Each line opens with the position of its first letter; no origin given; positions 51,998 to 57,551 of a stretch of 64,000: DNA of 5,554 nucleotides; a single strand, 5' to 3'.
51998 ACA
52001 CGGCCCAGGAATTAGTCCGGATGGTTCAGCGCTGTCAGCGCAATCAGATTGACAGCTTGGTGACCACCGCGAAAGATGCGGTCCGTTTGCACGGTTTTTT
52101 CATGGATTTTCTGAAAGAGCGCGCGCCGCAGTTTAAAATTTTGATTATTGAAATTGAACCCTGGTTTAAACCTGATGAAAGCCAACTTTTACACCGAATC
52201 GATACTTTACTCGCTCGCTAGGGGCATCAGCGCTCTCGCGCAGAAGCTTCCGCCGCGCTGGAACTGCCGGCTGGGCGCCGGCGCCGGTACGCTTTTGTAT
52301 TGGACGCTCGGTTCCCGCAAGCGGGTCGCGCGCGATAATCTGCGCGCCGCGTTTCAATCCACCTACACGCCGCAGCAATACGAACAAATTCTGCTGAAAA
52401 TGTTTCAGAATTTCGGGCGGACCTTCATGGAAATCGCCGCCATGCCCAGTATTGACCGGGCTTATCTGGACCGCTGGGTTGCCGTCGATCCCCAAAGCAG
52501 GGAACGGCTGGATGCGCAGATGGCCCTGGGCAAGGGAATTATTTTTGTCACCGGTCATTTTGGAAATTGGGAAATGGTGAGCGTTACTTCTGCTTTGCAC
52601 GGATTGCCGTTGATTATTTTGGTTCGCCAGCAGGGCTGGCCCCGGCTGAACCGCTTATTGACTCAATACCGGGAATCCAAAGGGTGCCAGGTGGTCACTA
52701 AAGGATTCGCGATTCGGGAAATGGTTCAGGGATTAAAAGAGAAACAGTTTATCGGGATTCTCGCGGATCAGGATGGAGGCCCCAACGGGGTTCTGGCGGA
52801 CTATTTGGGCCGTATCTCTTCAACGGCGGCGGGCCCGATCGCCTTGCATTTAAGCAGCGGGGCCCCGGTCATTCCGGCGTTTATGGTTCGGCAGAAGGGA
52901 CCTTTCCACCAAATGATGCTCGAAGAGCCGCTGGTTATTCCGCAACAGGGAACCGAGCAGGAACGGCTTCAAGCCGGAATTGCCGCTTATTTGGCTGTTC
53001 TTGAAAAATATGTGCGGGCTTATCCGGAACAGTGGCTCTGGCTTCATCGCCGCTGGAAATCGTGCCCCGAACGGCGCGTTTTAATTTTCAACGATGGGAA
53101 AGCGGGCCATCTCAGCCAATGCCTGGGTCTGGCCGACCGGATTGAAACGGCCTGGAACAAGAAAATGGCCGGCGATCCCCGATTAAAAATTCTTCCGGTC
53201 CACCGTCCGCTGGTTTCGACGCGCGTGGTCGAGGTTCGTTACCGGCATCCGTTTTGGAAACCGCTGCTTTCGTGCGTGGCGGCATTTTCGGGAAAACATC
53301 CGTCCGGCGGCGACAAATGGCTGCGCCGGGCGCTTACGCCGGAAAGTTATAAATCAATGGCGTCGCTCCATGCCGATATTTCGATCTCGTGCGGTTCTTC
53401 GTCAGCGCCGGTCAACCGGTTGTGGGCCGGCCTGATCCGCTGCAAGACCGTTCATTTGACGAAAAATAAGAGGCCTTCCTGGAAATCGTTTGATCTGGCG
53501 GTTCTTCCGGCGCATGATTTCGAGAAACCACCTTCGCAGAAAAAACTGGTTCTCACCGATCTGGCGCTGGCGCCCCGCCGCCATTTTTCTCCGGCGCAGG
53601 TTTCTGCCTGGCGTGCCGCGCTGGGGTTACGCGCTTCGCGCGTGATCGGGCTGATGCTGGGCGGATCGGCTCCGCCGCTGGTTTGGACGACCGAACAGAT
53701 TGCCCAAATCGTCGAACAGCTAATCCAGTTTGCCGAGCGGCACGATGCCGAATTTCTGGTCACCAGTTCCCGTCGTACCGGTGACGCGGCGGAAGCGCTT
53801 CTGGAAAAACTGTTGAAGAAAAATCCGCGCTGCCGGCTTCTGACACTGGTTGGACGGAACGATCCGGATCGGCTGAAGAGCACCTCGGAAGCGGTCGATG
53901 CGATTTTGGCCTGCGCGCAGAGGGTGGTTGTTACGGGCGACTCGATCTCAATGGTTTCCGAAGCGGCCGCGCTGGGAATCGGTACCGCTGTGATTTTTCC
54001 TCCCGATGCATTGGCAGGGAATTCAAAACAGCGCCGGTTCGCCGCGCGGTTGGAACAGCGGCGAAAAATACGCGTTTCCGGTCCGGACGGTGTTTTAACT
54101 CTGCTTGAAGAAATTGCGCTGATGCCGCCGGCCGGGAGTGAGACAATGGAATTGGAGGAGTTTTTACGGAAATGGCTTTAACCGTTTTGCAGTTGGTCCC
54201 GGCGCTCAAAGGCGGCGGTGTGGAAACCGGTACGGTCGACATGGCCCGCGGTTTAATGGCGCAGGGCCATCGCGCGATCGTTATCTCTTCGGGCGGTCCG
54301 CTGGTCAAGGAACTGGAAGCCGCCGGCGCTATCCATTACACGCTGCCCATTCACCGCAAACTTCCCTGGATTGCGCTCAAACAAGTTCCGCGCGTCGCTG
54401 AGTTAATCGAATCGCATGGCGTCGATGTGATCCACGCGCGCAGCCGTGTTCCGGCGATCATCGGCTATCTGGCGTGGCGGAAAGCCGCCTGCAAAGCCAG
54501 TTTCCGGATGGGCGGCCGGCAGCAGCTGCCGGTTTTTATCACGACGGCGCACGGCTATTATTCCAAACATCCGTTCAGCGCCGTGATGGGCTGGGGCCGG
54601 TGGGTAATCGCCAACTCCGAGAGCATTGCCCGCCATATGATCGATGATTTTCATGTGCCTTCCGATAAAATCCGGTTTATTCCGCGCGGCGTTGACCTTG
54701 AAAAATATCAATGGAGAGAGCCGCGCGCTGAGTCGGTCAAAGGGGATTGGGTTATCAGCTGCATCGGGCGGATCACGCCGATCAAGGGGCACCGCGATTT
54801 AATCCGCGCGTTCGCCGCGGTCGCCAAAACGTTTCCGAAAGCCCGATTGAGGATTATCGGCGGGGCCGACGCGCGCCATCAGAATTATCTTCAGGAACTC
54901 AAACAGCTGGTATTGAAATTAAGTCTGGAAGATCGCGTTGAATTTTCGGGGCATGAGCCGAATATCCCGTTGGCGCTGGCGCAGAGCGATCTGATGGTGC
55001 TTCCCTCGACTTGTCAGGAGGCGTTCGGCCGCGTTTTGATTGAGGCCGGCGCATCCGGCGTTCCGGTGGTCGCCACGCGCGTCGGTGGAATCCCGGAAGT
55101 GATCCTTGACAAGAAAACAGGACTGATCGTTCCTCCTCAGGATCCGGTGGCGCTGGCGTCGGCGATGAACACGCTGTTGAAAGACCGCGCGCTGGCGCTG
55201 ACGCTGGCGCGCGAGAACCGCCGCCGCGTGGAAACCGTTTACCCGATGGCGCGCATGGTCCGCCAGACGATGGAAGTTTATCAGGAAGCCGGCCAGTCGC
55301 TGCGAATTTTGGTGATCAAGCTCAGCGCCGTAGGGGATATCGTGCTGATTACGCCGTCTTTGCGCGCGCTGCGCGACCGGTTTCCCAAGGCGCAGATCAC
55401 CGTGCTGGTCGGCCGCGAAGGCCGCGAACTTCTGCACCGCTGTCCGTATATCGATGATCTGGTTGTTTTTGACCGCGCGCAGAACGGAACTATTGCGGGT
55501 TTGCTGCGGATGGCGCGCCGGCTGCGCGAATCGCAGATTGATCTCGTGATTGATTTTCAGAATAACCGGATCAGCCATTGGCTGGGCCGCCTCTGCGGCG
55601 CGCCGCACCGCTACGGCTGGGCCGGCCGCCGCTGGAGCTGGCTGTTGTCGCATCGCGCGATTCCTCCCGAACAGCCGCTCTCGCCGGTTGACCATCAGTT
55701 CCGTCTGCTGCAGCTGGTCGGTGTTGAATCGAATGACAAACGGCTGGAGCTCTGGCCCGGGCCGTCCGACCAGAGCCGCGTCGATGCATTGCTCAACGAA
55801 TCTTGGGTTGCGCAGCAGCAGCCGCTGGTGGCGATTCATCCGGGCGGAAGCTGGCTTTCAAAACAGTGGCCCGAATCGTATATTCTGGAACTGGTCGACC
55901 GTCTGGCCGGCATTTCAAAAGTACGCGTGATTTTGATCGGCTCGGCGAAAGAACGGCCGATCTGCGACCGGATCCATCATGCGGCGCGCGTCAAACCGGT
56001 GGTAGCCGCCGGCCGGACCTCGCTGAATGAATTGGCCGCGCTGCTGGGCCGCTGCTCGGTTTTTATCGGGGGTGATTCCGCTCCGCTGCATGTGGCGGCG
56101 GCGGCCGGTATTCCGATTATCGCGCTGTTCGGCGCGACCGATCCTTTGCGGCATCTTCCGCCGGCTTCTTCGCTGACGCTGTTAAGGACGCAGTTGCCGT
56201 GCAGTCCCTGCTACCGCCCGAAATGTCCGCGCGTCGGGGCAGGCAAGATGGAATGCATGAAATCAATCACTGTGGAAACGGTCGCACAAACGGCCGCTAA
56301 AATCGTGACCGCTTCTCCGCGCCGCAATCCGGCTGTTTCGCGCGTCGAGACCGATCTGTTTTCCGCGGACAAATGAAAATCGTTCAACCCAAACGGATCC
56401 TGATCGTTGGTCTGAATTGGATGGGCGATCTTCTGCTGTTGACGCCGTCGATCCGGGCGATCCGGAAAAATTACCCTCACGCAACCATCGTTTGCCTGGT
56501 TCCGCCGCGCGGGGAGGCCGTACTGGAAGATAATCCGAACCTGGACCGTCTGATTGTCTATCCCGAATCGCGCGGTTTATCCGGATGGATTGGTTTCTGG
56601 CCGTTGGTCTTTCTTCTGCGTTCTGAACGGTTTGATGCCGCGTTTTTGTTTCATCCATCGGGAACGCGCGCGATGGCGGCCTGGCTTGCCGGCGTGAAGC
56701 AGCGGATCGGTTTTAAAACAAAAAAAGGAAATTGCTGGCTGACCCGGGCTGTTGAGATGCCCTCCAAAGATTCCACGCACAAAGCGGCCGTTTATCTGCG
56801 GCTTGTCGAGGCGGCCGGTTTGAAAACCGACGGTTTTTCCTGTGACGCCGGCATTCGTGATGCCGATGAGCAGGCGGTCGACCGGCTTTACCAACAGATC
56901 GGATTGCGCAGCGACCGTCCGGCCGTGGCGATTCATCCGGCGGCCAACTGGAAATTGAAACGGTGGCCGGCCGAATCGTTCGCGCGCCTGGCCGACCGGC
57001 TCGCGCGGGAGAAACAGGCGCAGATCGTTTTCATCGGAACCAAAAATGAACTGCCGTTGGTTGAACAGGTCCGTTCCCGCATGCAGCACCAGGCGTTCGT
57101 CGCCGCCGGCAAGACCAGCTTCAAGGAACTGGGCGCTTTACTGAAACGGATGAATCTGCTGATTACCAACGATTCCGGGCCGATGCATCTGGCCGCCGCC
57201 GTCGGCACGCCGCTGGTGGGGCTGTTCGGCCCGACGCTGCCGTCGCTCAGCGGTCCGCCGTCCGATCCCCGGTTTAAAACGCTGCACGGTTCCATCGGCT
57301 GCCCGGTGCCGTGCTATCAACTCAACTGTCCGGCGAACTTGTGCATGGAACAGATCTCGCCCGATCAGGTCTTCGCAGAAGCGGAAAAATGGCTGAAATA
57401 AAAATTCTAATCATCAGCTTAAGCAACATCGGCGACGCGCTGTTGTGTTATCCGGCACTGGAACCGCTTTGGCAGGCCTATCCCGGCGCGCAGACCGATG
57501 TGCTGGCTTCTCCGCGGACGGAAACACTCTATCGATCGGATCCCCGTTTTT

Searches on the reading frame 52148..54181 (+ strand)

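Call 3: search_protein_families(library=pfam, proteins=[window:52148-54181:+], max_evalue=0.01)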
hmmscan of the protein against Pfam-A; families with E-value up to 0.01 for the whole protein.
window:52148-54181:+ (677 aa): 2 families
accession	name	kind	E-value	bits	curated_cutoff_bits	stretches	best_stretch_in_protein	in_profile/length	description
PF03279.18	Lip_A_acyltrans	-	9.2e-49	166.6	22.3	1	19-304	14-294/295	Bacterial lipid A biosynthesis acyltransferase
PF06258.17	Mito_fiss_Elm1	-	1.3e-39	136.6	27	1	319-642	1-276/304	Mitochondrial fission ELM1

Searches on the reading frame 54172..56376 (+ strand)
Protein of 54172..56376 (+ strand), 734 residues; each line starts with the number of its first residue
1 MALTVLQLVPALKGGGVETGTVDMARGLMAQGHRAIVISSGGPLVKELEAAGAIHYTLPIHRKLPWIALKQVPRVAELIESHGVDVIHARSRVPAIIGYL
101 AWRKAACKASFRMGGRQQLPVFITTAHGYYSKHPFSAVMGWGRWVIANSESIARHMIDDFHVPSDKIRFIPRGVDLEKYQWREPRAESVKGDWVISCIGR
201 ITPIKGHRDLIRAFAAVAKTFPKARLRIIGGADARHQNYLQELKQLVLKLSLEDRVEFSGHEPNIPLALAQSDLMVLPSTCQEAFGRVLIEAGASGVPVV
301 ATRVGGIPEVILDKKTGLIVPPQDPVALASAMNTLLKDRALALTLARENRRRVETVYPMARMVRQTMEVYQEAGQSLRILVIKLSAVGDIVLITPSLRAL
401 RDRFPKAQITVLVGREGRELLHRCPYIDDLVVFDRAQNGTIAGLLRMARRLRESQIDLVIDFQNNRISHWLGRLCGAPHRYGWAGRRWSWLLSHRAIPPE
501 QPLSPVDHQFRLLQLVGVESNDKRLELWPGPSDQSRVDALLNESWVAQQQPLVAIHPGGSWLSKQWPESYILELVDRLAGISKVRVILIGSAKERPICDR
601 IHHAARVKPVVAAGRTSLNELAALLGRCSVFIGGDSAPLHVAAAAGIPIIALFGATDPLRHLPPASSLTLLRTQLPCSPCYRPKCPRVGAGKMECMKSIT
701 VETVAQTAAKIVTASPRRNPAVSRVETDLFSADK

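Call 3: search_protein_families(library=pfam, proteins=[window:54172-56376:+], max_evalue=0.01)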
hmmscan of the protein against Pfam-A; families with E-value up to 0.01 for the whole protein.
window:54172-56376:+ (734 aa): 8 families
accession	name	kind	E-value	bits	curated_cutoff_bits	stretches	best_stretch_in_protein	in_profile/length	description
PF00534.26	Glycos_transf_1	-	2.8e-40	138.1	26.4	1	188-350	11-170/172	Glycosyl transferases group 1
PF13692.12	Glyco_trans_1_4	-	9.1e-39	133.4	27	1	194-338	3-142/142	Glycosyl transferases group 1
PF01075.23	Glyco_transf_9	-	5e-38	131.3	22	1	445-686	2-242/247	Glycosyltransferase family 9 (heptosyltransferase)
PF13439.12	Glyco_transf_4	-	1.2e-27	97.5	28.5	1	15-178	2-170/170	Glycosyltransferase Family 4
PF20706.3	GT4-conflict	-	7e-12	45.4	26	1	182-358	187-377/385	Family 4 Glycosyltransferase in conflict systems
PF13579.12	Glyco_trans_4_4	-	4.9e-10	40.4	29.7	1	15-172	1-157/158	Glycosyl transferase 4-like domain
PF13524.12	Glyco_trans_1_2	-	0.00019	21.8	25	1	222-367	13-143/144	Glycosyl transferase-like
PF13477.12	Glyco_trans_4_2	-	0.003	18.2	23.4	1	21-109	13-96/139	Glycosyl transferase 4-like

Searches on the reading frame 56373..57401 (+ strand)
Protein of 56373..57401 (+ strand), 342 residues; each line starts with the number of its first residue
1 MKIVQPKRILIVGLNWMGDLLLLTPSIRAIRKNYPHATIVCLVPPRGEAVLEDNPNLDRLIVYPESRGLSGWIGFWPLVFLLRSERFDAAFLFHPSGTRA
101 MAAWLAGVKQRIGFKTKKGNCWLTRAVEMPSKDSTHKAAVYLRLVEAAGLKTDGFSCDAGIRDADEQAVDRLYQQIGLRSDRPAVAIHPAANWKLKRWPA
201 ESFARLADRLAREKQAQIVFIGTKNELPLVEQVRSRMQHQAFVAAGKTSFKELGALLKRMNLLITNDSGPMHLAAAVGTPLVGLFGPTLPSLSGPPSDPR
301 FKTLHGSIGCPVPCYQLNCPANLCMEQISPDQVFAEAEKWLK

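Call 3: search_protein_families(library=pfam, proteins=[window:56373-57401:+], max_evalue=0.01)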
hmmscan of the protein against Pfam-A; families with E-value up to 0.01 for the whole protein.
window:56373-57401:+ (342 aa): 1 family
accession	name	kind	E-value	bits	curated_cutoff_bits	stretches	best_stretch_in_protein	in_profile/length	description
PF01075.23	Glyco_transf_9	-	4.1e-37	128.3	22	1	82-297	8-221/247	Glycosyltransferase family 9 (heptosyltransferase)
